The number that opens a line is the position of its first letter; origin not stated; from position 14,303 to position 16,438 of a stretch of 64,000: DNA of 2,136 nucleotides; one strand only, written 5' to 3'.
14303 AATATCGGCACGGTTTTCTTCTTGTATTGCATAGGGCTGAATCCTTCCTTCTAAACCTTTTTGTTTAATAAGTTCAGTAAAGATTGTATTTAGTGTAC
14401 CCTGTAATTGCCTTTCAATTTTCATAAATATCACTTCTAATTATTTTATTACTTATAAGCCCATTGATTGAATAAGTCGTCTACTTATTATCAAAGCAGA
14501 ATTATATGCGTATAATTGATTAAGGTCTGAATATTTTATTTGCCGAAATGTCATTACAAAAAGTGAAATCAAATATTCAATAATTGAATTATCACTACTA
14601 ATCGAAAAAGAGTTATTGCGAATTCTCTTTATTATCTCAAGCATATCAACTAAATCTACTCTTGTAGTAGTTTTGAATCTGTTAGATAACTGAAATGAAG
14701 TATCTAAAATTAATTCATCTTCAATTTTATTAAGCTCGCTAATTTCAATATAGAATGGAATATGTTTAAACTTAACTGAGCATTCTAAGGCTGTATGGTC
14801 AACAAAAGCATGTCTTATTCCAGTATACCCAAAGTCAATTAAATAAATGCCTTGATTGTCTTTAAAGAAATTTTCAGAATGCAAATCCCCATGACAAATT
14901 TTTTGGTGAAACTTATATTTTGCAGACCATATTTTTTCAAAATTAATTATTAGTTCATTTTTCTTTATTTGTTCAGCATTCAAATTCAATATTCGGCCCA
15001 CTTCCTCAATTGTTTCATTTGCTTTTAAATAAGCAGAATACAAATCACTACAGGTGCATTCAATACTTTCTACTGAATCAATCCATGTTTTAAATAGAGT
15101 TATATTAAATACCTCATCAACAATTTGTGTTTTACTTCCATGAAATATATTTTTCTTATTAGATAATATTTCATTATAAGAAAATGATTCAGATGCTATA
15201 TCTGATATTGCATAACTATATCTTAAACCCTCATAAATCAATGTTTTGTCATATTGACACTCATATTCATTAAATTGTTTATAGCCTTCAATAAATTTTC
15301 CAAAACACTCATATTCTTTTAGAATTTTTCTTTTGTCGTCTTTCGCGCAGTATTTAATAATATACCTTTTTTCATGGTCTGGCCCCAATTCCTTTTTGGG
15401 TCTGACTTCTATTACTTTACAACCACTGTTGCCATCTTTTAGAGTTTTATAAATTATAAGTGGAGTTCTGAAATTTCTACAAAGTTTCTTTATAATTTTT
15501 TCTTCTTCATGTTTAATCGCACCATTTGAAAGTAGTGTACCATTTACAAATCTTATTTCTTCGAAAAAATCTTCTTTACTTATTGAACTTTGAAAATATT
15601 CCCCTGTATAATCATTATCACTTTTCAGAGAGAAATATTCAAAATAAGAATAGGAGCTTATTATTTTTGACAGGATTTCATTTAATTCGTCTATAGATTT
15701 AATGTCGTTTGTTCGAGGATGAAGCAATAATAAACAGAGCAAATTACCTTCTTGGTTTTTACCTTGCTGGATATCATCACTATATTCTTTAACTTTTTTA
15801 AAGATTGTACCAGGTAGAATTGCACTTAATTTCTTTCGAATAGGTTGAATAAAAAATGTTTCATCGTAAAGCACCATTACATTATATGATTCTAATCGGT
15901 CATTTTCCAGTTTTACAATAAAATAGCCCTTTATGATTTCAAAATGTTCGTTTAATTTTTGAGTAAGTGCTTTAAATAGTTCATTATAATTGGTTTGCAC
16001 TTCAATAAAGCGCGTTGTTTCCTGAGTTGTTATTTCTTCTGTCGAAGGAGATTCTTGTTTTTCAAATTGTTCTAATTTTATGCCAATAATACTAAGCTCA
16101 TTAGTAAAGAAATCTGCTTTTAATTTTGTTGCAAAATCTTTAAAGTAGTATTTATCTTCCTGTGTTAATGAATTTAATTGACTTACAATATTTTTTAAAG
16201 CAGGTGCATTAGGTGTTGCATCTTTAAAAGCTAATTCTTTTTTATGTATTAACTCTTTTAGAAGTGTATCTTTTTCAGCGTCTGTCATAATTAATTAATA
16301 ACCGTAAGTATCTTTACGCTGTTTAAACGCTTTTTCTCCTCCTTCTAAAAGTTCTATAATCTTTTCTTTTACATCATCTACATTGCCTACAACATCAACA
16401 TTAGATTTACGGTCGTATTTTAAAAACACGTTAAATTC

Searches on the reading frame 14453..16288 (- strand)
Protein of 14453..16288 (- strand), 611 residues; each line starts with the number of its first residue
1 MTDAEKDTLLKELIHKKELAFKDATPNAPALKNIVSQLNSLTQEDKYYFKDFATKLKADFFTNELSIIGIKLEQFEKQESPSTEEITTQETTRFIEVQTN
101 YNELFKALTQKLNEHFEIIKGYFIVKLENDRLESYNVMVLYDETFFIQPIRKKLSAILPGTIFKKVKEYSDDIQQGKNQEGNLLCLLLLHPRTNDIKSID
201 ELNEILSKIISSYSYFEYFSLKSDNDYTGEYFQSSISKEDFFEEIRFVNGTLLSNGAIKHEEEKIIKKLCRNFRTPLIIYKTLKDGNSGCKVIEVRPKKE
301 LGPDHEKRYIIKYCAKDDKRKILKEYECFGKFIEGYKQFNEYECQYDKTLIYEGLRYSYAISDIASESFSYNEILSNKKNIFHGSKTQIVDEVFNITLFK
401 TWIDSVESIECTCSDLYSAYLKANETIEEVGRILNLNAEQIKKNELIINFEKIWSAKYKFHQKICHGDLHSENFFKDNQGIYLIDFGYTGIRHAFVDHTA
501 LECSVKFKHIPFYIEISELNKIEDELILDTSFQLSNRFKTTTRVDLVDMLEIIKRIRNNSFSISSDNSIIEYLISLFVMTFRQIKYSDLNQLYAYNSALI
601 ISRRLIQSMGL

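Call 4: search_protein_families(library=padloc, proteins=[window:14453-16288:-], max_evalue=0.01)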
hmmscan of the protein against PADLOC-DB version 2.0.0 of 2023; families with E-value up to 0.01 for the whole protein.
window:14453-16288:- (611 aa): 0 families

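Call 5: search_protein_families(library=pfam, proteins=[window:14453-16288:-], max_evalue=0.01)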
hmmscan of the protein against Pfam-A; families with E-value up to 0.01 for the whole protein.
window:14453-16288:- (611 aa): 4 families
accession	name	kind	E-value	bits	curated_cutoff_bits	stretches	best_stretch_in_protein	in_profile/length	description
PF19974.5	TCAD9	-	1.3e-11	44.7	40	1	456-584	291-428/429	Ternary complex associated domain 9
PF01636.29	APH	-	0.00018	21.8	23.2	1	459-497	165-205/239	Phosphotransferase enzyme family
PF03109.22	ABC1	-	0.0076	15.9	22.9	0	433-490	158-215/244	ABC1 atypical kinase-like domain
PF00069.31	Pkinase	-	0.0084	16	31.7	0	440-489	94-145/263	Protein kinase domain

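Call 6: search_protein_families(library=ncbifam, proteins=[window:14453-16288:-], max_evalue=0.01)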
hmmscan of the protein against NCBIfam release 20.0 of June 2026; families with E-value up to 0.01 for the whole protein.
window:14453-16288:- (611 aa): 6 families
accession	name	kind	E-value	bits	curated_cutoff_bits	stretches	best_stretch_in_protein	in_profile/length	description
NF041256.1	GntI_guanitoxin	equivalog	1.5e-05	24.4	357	1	451-503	163-217/282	guanitoxin biosynthesis pre-guanitoxin N-oxide kinase GntI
TIGR03724.2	arch_bud32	equivalog_domain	8.4e-05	22.1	125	1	460-505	101-146/193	KEOPS complex kinase/ATPase Bud32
NF011462.0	PRK14879.1-3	equivalog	0.00059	19.6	174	1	459-491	97-130/192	Kae1-associated kinase Bud32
NF011461.0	PRK14879.1-2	equivalog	0.0025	17.6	372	1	460-494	117-151/225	Kae1-associated kinase Bud32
TIGR02721.1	ycfN_thiK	equivalog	0.0026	16.9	299.45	1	460-492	144-176/256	thiamine kinase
NF007174.0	PRK09605.1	equivalog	0.0027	16.3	447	1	451-505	434-488/535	bifunctional N(6)-L-threonylcarbamoyladenine synthase/serine/threonine protein kinase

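Call 12: find_homologous_proteins(query=window:14453-16288:-, max_evalue=0.001)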
Query window:14453-16288:- (611 aa): 124 proteins with E <= 0.001 among 8000 candidates; the best 120 are listed.
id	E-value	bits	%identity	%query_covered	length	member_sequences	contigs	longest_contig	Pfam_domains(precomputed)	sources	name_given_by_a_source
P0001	0.0e+0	1349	100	100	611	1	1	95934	PF19974.6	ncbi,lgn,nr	ncbi:MAG: hypothetical protein JWN78_2470 [Bacteroidota bacterium]|nr:hypothetical protein [Bacteroi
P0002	9.5e-254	862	64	100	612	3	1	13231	PF19974.6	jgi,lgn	jgi:hypothetical protein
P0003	2.7e-251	854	63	100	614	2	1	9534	PF19974.6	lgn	-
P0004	5.7e-251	852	62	100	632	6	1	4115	PF19974.6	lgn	-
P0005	4.6e-246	836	62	100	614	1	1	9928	PF19974.6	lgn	-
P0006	5.2e-243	826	61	100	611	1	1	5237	PF19974.6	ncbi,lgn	-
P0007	1.4e-240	818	60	100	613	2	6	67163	PF19974.6,PF01636.30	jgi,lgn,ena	jgi:hypothetical protein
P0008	1.2e-239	815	62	99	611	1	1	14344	PF19974.6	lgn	-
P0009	6.9e-237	806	61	100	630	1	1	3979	PF19974.6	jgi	jgi:hypothetical protein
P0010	8.9e-237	806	60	100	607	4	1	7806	PF19974.6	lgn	-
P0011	2.2e-234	798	60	100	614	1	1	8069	PF19974.6,PF01636.30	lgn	-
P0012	4.2e-230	784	60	99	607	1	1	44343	PF19974.6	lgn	-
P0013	8.8e-230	783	60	100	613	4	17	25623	PF19974.6,PF01636.30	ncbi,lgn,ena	-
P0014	9.9e-228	776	59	99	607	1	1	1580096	PF19974.6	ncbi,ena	-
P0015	3.1e-226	771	60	100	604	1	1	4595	PF19974.6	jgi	-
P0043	1.2e-175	604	48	100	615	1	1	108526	PF19974.6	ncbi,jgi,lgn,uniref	ncbi:MAG: hypothetical protein ACOVQR_04425 [Flavobacterium sp.]|jgi:hypothetical protein|uniref:hyp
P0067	5.8e-119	417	38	100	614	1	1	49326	PF19974.6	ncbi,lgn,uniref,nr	ncbi:hypothetical protein [Mucilaginibacter endophyticus]|uniref:hypothetical protein n=1 Tax=Mucila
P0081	2.0e-111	392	37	99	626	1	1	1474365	PF19974.6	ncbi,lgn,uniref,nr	ncbi:phosphotransferase [Pedobacter metabolipauper]|uniref:Phosphotransferase family enzyme n=1 Tax=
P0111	1.0e-70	257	31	94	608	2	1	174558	PF19974.6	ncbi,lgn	-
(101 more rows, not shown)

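Call 13: find_encoding_contigs(protein=P0043, flank=10000, max_places=2)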
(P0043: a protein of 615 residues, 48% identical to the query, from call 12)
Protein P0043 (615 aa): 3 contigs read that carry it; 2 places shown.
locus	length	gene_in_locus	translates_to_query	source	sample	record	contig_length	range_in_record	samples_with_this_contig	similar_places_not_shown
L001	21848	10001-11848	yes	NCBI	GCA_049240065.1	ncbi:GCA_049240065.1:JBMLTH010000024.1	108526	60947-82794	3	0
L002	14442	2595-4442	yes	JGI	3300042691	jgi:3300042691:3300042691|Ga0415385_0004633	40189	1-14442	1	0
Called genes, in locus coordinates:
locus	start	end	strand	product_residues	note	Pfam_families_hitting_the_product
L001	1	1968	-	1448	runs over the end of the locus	PF16655:PhoD_N (faint), PF00041:fn3 (weak), PF16656:Pur_ac_phosph_N (weak)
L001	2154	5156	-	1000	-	-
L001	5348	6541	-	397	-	PF08442:ATP-grasp_2, PF13549:ATP-grasp_5 (weak), PF24948:Citrate_synth_N, PF00549:Ligase_CoA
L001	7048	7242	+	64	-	-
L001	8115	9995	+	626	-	PF13175:AAA_15 (weak), PF13476:AAA_23, PF13304:AAA_21 (faint), PF02463:SMC_N (weak)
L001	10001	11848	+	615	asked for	PF19974:TCAD9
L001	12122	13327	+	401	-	PF00278:Orn_DAP_Arg_deC, PF02784:Orn_Arg_deC_N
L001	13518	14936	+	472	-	PF00245:Alk_phosphatase, PF01676:Metalloenzyme (weak)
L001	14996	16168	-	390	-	PF01619:Pro_dh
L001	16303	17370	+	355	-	PF13685:Fe-ADH_2, PF01761:DHQ_synthase, PF24621:DHQS_C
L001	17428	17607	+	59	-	-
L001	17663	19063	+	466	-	PF02784:Orn_Arg_deC_N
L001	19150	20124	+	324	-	PF01916:DS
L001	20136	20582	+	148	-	-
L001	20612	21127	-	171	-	PF12867:DinB_2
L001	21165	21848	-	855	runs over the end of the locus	PF00311:PEPcase, PF14010:PEPcase_2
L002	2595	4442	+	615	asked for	PF19974:TCAD9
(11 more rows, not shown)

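Call 14: find_encoding_contigs(protein=P0067, flank=10000, max_places=2)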
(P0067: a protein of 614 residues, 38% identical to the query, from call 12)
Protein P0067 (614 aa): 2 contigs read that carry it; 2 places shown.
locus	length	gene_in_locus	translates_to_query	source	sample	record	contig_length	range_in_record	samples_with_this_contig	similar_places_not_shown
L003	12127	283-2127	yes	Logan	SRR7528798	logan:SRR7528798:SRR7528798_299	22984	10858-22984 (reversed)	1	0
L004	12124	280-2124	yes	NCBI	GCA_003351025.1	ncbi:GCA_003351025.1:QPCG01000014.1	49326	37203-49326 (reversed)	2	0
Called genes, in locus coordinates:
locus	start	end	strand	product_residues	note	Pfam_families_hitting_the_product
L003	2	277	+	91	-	?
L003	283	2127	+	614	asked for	PF19974:TCAD9 (weak)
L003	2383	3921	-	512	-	PF00005:ABC_tran, PF00350:Dynamin_N (faint), PF02463:SMC_N (faint), PF13175:AAA_15 (faint), PF13304:AAA_21 (faint), PF13555:AAA_29 (faint), PF12848:ABC_tran_Xtn, PF00005:ABC_tran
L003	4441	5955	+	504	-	-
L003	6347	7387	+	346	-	PF08100:Dimerisation, PF00891:Methyltransf_2, PF08242:Methyltransf_12 (weak), PF13649:Methyltransf_25 (faint)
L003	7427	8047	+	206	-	PF00027:cNMP_binding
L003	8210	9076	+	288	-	PF00561:Abhydrolase_1, PF12697:Abhydrolase_6, PF12146:Hydrolase_4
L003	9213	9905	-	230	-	PF00561:Abhydrolase_1, PF12697:Abhydrolase_6, PF12146:Hydrolase_4, PF00561:Abhydrolase_1, PF08386:Abhydrolase_4 (weak)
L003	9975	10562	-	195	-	PF00027:cNMP_binding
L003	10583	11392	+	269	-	PF05724:TPMT (weak), PF13489:Methyltransf_23, PF13847:Methyltransf_31 (weak), PF08241:Methyltransf_11, PF08242:Methyltransf_12 (weak), PF13649:Methyltransf_25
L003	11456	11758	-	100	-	PF03992:ABM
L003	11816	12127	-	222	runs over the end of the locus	PF01965:DJ-1_PfpI, PF17124:ThiJ_like (faint)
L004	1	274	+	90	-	?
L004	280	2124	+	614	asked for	PF19974:TCAD9 (weak)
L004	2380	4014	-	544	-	PF00005:ABC_tran, PF02367:TsaE (faint), PF02463:SMC_N (faint), PF03193:RsgA_GTPase (faint), PF13175:AAA_15 (faint), PF13555:AAA_29 (faint), PF12848:ABC_tran_Xtn, PF00005:ABC_tran, +4 more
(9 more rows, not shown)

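Call 15: find_encoding_contigs(protein=P0081, flank=10000, max_places=2)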
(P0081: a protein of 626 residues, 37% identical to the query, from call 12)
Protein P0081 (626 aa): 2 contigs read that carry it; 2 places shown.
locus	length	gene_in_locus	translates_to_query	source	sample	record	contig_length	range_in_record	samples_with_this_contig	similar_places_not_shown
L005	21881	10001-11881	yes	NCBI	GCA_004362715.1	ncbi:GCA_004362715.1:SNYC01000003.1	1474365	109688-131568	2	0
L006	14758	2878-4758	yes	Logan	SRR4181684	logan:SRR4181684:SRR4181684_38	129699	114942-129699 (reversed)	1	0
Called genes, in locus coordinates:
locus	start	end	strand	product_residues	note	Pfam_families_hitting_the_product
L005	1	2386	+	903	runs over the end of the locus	PF13620:CarboxypepD_reg, PF13715:CarbopepD_reg_2, PF07715:Plug, PF00593:TonB_dep_Rec_b-barrel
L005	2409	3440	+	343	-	-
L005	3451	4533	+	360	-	PF02333:Phytase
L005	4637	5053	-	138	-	PF05360:YiaAB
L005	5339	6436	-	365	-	PF13426:PAS_9 (weak), PF08447:PAS_3, PF02518:HATPase_c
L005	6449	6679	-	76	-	-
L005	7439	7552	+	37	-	-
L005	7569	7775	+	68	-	-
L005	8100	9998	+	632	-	PF02463:SMC_N (faint), PF13175:AAA_15, PF13476:AAA_23, PF13304:AAA_21 (faint)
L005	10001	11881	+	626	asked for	PF19974:TCAD9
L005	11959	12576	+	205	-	-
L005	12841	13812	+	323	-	PF05066:HARE-HTH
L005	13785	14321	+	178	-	-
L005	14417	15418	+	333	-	PF09346:SMI1_KNR4, PF21837:DUF6896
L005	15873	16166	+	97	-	-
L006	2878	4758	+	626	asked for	PF19974:TCAD9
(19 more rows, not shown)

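Call 16: find_encoding_contigs(protein=P0111, flank=10000, max_places=2)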
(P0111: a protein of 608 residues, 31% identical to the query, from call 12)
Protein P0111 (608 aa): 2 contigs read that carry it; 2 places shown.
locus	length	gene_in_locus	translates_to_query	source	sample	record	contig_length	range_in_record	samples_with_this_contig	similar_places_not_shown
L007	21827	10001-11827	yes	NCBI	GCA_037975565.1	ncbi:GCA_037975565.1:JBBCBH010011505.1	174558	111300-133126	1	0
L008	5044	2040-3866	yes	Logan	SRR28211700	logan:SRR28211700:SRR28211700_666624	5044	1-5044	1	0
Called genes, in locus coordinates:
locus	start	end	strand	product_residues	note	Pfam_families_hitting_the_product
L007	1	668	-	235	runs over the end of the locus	PF04079:SMC_ScpB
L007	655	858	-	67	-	-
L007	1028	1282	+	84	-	-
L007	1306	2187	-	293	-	PF00231:ATP-synt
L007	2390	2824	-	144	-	PF01797:Y1_Tnp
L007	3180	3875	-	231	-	-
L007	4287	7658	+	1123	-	PF07517:SecA_DEAD, PF01043:SecA_PP_bind, PF21090:P-loop_SecA, PF07516:SecA_SW, PF02810:SEC-C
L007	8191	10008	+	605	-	PF02463:SMC_N (weak)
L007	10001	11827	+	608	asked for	PF19974:TCAD9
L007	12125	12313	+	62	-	-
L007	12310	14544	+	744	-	PF05729:NACHT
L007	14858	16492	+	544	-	PF02796:HTH_7 (weak), PF00665:rve, PF22483:Mu-transpos_C_2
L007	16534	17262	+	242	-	PF01695:IstB_IS21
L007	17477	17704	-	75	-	PF13443:HTH_26, PF01381:HTH_3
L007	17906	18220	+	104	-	-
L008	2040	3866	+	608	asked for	PF19974:TCAD9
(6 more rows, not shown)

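Call 19: find_related_loci(query=A1, collection=genome_contigs, flank=10000)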
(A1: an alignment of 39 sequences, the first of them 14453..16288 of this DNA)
Query A1 (611 aa) in genome_contigs; peptide patterns used: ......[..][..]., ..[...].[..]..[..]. (x = any residue, [..] = any of these).
69 stretches matched a pattern; 35 encode a relative of the query (tblastn E <= 1e-3); 34 distinct loci.
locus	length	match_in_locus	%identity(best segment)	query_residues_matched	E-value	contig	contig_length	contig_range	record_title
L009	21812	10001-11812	59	1-607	0e+0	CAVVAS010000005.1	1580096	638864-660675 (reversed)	MAG: uncultured Saprospiraceae bacterium isolate MFD03975.bin.2.133 genome assembly, contig: contig_23992, whole genome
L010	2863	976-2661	61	46-610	0e+0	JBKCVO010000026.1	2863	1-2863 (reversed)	MAG: Cyclobacteriaceae bacterium isolate samp_2047_semibin_584 samp_2047_935631, whole genome shotgun sequence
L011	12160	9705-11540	49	1-611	8e-179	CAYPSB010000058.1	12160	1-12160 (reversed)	MAG TPA_asm: uncultured Flavobacterium sp. isolate SRP135725_co1_544 genome assembly, contig: NODE_7242_length_12160_cov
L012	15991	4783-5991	65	201-607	2e-173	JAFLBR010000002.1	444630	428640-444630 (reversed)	MAG: Cytophagales bacterium isolate UWPOB_CYTO2 gnl_X_AECHOMIF_2, whole genome shotgun sequence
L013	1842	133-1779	50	66-611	1e-180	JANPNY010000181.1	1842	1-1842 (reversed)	MAG: Chitinophagaceae bacterium isolate VAR_87_metabat_191 VAR_87_k141_4367383, whole genome shotgun sequence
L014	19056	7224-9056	63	1-611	0e+0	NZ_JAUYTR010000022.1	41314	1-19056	MAG: Sediminibacterium sp. isolate C8_maxbin.045 C8_k141_175921, whole genome shotgun sequence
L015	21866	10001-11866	37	1-607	4e-119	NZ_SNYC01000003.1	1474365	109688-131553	Pedobacter metabolipauper strain DSM 19035 Ga0074839_101, whole genome shotgun sequence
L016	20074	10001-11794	39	17-611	7e-110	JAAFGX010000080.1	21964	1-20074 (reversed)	MAG: Paludibacter sp. isolate Bin2_4 scaffold_1184, whole genome shotgun sequence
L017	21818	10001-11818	37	3-607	3e-108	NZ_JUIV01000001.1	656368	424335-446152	Flavobacterium anhuiense strain RCM74 RCM74_contig01, whole genome shotgun sequence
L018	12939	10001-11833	34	1-607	1e-102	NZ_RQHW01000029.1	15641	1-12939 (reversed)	Leptospira idonii strain 201300427 NODE_28_covk_36.7705_covr_72.59_cutoff_40, whole genome shotgun sequence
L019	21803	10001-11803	33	1-605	5e-97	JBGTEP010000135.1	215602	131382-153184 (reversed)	MAG: Chryseolinea sp. isolate JTS-RE170 k141_235037, whole genome shotgun sequence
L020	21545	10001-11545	37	98-611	1e-94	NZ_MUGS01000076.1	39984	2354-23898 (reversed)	Flavobacterium araucananum strain DSM 24704 43413_contig_76, whole genome shotgun sequence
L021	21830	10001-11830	35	3-611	5e-94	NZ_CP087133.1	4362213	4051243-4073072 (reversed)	Flavobacterium flavipigmentatum strain F-70 chromosome, complete genome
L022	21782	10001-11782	33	12-607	1e-80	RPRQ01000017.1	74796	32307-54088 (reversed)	MAG: Bacteroidales bacterium isolate metabat2.99 metabat2.99_Contig_985040, whole genome shotgun sequence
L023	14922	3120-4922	33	8-607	1e-79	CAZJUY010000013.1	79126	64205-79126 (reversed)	MAG TPA_asm: uncultured Chitinophaga sp. isolate SRP287453_co1_11 genome assembly, contig: NODE_418_length_79126_cov_6.4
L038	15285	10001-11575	26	72-605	1e-30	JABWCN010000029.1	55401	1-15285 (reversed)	MAG: Bdellovibrionaceae bacterium isolate MAG_57 scaffold_456, whole genome shotgun sequence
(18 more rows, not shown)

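Call 24: search_protein_families(library=padloc, alignment_id=A2, max_evalue=0.00001)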
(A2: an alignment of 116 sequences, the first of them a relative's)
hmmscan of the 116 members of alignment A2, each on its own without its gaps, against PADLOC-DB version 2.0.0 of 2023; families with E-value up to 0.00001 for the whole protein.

A. member 1, L009:3559-5562:+ (667 aa): 0 families

B. families by the number of members that match (of 116 scanned): 281 families (the first 25 are shown)
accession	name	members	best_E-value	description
PDLC02215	QatD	3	1.8e-18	-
PDLC02926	HTH_VI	3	1.2e-08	-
PDLC03952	RmrA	3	1.4e-06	-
PDLC04157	HEC-06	2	3.2e-181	-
PDLC00729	Effector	2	3.8e-116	TIR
PDLC00731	Effector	2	3.8e-30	TIR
PDLC00732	Effector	2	9.5e-29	TIR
PDLC02371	PycTIR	2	1.1e-21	-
PDLC00823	Cyclase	2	2.4e-18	oligonucleotide-cyclase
PDLC05005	PDC-S35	2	1.3e-14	-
PDLC05007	PDC-S35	2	5.3e-13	-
PDLC05004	PDC-S35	2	7.2e-12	-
PDLC05003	PDC-S35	2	9.9e-10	-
PDLC00786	Cyclase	2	1.8e-09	oligonucleotide-cyclase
PDLC04134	mad2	2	1.2e-08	mads_2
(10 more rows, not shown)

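Call 25: search_protein_families(library=pfam, alignment_id=A2, max_evalue=0.00001)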
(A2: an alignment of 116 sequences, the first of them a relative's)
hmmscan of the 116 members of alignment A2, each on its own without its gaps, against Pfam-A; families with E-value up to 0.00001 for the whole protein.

A. member 1, L009:3559-5562:+ (667 aa): 2 families
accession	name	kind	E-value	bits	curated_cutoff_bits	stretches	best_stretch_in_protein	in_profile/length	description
PF00571.33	CBS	-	1.6e-27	96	24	2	604-656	1-54/57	CBS domain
PF04107.18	GCS2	-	5.8e-11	42.7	21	0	217-340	127-239/291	Glutamate-cysteine ligase family 2(GCS2)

B. families by the number of members that match (of 116 scanned): 114 families (the first 25 are shown)
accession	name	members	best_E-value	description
PF18911.6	PKD_4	3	6.5e-99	PKD domain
PF01026.27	TatD_DNase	3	1.3e-70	TatD related DNase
PF00801.26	PKD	3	3.5e-62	PKD domain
PF00589.27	Phage_integrase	3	5.6e-34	Phage integrase family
PF13585.12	CHU_C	3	1.8e-14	CHU_C Type IX secretion signal domain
PF01381.28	HTH_3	3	1.3e-11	Helix-turn-helix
PF13560.12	HTH_31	3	1.1e-09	Helix-turn-helix domain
PF01139.22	RtcB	2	1.7e-83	tRNA-splicing ligase RtcB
PF10127.15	RlaP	2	1.4e-74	RNA repair pathway DNA polymerase beta family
PF20300.4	prok_STING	2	7.7e-40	Prokaryotic STING domain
PF03235.19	GmrSD_N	2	6.9e-37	GmrSD restriction endonuclease, N-terminal domain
PF10137.14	CAP12-PCTIR_TIR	2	7.2e-31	CAP12/Pycsar effector protein, TIR domain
PF02518.31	HATPase_c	2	7.5e-13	Histidine kinase-, DNA gyrase B-, and HSP90-like ATPase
PF12728.13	HTH_17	2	3.3e-12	Helix-turn-helix domain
PF12844.13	HTH_19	2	5.7e-09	Helix-turn-helix domain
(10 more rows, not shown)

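Call 34: search_solved_structures(query=A1, max_evalue=0.1)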
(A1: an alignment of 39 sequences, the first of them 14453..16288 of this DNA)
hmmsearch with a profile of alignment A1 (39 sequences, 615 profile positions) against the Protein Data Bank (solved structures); distinct sequences matched with E-value up to 0.1: 5.
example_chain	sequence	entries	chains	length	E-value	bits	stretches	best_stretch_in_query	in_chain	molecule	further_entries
8unk_B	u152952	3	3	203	0.0091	17.9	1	432-493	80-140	Probable bifunctional tRNA threonylcarbamoyladenosine biosynthesis protein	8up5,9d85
2vwb_A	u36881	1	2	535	0.061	15.1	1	433-493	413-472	PUTATIVE O-SIALOGLYCOPROTEIN ENDOPEPTIDASE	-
3en9_A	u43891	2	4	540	0.062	15.1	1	433-493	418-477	O-sialoglycoprotein endopeptidase/protein kinase | Putative O-sialoglycoprotein endopeptidase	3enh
4ynz_A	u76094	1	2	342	0.084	14.7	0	456-493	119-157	Serine/threonine-protein kinase BRSK2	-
4yom_B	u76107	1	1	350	0.087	14.6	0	456-493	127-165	Serine/threonine-protein kinase BRSK2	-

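Call 53: search_dna_similar(query=window:14453-16288:-, collection=plasmids, mode=protein, max_rows=10)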
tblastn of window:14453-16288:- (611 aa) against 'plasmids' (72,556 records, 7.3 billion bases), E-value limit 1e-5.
No match.

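Call 54: search_dna_similar(query=window:14453-16288:-, collection=phages, mode=protein, max_rows=10)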
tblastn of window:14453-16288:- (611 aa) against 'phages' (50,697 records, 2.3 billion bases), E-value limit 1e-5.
No match.
